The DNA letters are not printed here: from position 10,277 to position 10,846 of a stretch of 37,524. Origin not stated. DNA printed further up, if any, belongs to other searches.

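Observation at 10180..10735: Uncharacterised two-gene cassette (Cys-rich zinc ribbon + 89-aa protein) between the cos-like site and portal gene Q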

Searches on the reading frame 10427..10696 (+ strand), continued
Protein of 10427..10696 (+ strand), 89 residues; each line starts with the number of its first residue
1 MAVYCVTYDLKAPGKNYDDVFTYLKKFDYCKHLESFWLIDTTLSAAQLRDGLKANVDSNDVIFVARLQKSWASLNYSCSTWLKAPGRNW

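Call 58: get_annotated_region(hit=H47, flank=3000)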
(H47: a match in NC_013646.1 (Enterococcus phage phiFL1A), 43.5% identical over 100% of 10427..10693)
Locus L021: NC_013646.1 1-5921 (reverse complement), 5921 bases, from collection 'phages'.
description: Enterococcus phage phiFL1A, complete genome.
organism: Enterococcus phage phiFL1A (NCBI taxid 673832)
taxonomy: Viruses; Duplodnaviria; Heunggongvirae; Uroviricota; Caudoviricetes; Phifelvirus; Phifelvirus FL1
host: Enterococcus faecalis; source: -; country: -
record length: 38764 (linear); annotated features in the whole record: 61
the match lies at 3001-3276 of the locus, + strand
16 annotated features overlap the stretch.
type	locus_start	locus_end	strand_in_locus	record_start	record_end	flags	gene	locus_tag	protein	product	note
CDS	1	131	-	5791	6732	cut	gp16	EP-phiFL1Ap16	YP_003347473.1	RecE-like recombination exonuclease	domain YqaJ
CDS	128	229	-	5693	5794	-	gp15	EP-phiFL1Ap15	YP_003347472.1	hypothetical protein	-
CDS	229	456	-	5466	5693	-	gp14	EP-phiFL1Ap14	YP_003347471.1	hypothetical protein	domain PseB, TIGR03589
CDS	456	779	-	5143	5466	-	gp13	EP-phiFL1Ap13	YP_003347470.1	hypothetical protein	-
CDS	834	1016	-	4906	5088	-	gp12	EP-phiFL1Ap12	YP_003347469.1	hypothetical protein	-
CDS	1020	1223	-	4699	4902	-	gp11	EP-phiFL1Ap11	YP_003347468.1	hypothetical protein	-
CDS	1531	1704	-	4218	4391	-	gp10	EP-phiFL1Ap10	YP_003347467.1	hypothetical protein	-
CDS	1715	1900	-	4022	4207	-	gp09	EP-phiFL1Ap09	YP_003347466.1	hypothetical protein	-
CDS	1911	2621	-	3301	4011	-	gp08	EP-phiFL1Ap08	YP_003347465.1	Rha-like transcriptional regulator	domain phage_pRha, ORF6C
CDS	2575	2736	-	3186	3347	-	gp07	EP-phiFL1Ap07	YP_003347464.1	hypothetical protein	-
CDS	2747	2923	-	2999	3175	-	gp06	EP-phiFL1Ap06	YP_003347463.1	transcriptional repressor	-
CDS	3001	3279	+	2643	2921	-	gp05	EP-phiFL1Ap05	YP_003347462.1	hypothetical protein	sinR-like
CDS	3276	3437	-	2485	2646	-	gp04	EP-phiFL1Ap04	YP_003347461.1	hypothetical protein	-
CDS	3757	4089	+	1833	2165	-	gp03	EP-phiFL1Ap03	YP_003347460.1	helix-turn-helix domain-containing protein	domain HTH_XRE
CDS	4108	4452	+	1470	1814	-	gp02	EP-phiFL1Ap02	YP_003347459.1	ImmA/IrrE family metallo-endopeptidase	domain DUF955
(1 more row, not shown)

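Call 59: get_annotated_region(hit=H61, flank=3000)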
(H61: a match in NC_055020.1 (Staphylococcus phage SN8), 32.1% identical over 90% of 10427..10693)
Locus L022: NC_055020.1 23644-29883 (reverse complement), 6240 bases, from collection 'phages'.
description: Staphylococcus phage SN8, complete genome.
organism: Staphylococcus phage SN8 (NCBI taxid 2024213)
taxonomy: Viruses; Duplodnaviria; Heunggongvirae; Uroviricota; Caudoviricetes; Coventryvirus; Coventryvirus SN8
host: Staphylococcus pseudintermedius E140; source: -; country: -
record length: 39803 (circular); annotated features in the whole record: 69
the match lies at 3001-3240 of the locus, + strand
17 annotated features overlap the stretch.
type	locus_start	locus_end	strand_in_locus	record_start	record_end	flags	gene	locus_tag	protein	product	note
CDS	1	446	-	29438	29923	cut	-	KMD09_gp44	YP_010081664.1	Mu Gam-like end protection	ORF027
CDS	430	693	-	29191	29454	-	-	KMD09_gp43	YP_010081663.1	hypothetical protein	-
CDS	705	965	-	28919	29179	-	-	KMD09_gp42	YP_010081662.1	DUF1108 family protein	-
CDS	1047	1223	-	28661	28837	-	-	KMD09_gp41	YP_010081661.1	hypothetical protein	-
CDS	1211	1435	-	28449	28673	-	-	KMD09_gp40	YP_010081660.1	hypothetical protein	-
CDS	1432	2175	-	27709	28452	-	-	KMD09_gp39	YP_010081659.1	anti-repressor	-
CDS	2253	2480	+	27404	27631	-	-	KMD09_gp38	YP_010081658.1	hypothetical protein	-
CDS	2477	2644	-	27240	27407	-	-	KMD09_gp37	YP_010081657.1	hypothetical protein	-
CDS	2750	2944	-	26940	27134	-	-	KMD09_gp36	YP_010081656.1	hypothetical protein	-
CDS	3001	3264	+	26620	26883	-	-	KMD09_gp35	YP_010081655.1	CRISPR-associated endonuclease Cas2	-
CDS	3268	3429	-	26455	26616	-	-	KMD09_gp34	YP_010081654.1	hypothetical protein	-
CDS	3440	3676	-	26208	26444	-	-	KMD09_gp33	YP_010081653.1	helix-turn-helix domain-containing protein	-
CDS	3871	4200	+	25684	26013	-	-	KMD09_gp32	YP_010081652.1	transcriptional regulator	-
CDS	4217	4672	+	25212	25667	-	-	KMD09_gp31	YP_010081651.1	metallo-protease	-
CDS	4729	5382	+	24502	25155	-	-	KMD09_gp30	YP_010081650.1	hypothetical protein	-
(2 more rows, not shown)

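Call 60: get_annotated_region(hit=H55, flank=3000)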
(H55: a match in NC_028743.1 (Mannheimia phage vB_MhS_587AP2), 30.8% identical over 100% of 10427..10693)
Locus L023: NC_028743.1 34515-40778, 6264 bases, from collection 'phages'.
description: Mannheimia phage vB_MhS_587AP2, complete genome.
organism: Mannheimia phage vB_MhS_587AP2 (NCBI taxid 1572745)
taxonomy: Viruses; Duplodnaviria; Heunggongvirae; Uroviricota; Caudoviricetes
host: Mannheimia haemolytica 587A serotype A2; source: Alberta beef cattle feedlot; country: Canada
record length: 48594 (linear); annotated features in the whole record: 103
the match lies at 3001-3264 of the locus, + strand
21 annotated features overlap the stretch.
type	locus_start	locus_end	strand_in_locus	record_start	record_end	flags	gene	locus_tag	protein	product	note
CDS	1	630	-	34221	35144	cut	-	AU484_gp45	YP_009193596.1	RecT-like ssDNA annealing protein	similar to WP_006251566.1 recombinase [Mannheimia haemolytica]; motifs: 1 transmembrane domains shown by Phobius and ...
CDS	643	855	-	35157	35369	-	-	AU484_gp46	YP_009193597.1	hypothetical protein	similar to YP_007883567.1 hypothetical protein MHH_c17610 [Mannheimia haemolytica M42548]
CDS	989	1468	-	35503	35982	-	-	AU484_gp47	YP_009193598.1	hypothetical protein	similar to similar to YP_007666266.1 hypothetical protein D650_14890 [Mannheimia haemolytica USDA-ARS-USMARC-183] and ...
CDS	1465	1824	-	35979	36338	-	-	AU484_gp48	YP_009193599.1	hypothetical protein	similar to YP_007666265.1 hypothetical protein D650_14880 [Mannheimia haemolytica USDA-ARS-USMARC-183] and ...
CDS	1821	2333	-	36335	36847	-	-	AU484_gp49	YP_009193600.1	hypothetical protein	similar to YP_007666264.1 hypothetical protein D650_14870 [Mannheimia haemolytica USDA-ARS-USMARC-183] and ...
CDS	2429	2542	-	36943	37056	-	-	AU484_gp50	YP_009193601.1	hypothetical protein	-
tRNA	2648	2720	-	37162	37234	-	-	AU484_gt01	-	tRNA-Arg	-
regulatory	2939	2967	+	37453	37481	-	-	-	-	promoter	similar to TTGACA(N15-18)TATAAT with 2bp mismatch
CDS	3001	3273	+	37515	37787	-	-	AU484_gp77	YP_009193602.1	hypothetical protein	similar to WP_006251561.1 hypothetical protein [Mannheimia haemolytica]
CDS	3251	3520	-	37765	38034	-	-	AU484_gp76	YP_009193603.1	hypothetical protein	similar to WP_006252945.1 hypothetical protein [Mannheimia haemolytica]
regulatory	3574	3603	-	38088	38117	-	-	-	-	promoter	similar to TTGACA(N15-18)TATAAT with 3bp mismatch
CDS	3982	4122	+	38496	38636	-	-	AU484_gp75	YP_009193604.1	hypothetical protein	similar to WP_006250982.1 hypothetical protein [Mannheimia haemolytica]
regulatory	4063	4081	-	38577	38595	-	-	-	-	terminator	rho-independent terminator discovered using WebGeSTer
CDS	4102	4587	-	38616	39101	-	-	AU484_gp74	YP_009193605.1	hypothetical protein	similar to YP_007669016.1 hypothetical protein D648_15040 [Mannheimia haemolytica USDA-ARS-USMARC-185]; motifs: 1 ...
regulatory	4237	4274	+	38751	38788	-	-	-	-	terminator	rho-independent terminator discovered using WebGeSTer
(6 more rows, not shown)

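Call 68: find_related_loci(query=A1, collection=viral_contigs, flank=4000)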
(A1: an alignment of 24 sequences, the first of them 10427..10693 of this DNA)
Query A1 (89 aa) in viral_contigs; peptide patterns used: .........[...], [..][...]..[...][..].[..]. (x = any residue, [..] = any of these).
91 stretches matched a pattern; 41 encode a relative of the query (tblastn E <= 1e-3); 41 distinct loci.
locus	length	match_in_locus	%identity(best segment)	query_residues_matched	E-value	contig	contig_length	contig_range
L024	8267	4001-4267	100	1-89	5e-58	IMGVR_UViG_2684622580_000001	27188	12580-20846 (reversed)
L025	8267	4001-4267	90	1-89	1e-52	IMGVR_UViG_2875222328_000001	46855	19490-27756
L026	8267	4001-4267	75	1-89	1e-46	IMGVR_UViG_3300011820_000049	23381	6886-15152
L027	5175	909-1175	76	1-89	2e-46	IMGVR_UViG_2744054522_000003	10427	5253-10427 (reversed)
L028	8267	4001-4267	76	1-89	2e-46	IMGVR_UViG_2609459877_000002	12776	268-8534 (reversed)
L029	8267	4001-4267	72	1-89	2e-43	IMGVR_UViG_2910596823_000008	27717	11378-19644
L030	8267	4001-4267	71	1-89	4e-43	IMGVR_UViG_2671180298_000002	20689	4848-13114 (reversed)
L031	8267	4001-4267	71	1-89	4e-43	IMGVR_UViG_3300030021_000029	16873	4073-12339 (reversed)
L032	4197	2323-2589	71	1-89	4e-43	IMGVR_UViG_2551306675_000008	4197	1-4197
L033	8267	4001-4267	71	1-89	4e-43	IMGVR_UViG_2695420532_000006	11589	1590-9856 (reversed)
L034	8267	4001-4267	58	1-89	7e-34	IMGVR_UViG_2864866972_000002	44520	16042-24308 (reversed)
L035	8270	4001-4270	49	1-89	3e-29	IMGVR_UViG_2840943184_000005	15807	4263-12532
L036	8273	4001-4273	53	1-89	2e-27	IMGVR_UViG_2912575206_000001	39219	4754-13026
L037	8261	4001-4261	52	1-89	7e-27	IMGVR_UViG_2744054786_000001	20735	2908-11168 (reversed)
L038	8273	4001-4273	51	1-89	4e-26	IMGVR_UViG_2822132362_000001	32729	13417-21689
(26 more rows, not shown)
